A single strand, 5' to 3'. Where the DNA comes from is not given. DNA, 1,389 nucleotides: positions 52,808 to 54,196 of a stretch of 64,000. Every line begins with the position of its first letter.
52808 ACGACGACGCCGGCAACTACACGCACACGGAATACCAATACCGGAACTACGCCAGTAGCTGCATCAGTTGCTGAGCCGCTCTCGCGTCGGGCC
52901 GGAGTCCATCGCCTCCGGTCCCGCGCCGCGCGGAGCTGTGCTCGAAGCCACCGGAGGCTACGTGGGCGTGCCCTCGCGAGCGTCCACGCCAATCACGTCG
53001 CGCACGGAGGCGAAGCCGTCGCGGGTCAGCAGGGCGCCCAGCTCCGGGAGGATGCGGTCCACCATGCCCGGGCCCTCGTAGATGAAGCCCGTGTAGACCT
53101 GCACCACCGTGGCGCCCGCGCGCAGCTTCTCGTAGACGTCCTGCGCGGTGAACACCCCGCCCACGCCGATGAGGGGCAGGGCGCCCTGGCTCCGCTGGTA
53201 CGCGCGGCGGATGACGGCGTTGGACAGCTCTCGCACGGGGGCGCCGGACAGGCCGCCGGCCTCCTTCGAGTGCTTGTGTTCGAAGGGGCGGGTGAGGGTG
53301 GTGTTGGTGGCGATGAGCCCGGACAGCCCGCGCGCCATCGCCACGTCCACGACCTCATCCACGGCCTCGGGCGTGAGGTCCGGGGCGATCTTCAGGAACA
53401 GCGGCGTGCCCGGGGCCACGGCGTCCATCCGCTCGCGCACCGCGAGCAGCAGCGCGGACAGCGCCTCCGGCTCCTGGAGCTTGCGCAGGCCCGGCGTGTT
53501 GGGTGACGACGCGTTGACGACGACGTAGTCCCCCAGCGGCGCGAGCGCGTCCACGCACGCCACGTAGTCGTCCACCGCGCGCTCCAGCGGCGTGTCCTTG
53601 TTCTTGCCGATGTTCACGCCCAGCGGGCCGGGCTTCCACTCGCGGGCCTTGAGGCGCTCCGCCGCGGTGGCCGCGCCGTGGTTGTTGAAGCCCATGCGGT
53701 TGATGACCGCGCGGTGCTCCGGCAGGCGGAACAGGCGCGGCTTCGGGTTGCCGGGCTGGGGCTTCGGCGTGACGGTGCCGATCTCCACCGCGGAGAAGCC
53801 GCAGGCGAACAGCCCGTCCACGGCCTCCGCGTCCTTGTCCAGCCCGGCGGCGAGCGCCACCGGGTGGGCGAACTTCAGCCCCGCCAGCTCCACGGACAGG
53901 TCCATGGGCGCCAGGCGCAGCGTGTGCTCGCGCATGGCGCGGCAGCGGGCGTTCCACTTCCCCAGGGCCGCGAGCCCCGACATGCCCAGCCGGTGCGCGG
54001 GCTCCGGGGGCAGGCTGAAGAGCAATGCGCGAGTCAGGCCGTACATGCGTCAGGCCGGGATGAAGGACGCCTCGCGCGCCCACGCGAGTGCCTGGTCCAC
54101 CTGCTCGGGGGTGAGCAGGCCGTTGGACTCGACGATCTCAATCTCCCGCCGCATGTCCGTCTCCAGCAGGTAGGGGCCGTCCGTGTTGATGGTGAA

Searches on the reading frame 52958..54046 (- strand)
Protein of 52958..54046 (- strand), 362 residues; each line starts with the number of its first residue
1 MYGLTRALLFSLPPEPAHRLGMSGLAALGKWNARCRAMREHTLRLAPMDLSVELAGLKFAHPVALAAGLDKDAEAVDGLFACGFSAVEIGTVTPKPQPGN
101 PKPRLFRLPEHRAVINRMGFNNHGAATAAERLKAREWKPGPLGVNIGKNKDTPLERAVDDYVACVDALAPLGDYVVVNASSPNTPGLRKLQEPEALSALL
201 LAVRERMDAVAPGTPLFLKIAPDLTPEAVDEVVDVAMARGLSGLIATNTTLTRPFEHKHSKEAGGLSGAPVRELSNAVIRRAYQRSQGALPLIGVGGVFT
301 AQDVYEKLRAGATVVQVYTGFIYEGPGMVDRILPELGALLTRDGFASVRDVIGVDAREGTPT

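Call 36: search_protein_families(library=pfam, proteins=[window:52958-54046:-], max_evalue=0.001)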
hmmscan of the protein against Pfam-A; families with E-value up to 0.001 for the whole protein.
window:52958-54046:- (362 aa): 2 families
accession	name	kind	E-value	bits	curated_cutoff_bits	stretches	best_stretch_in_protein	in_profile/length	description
PF01180.27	DHO_dh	-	1.1e-86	291.1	27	1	50-340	2-291/291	Dihydroorotate dehydrogenase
PF03060.21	NMO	-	0.00045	20.2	28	0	262-322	166-226/331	Nitronate monooxygenase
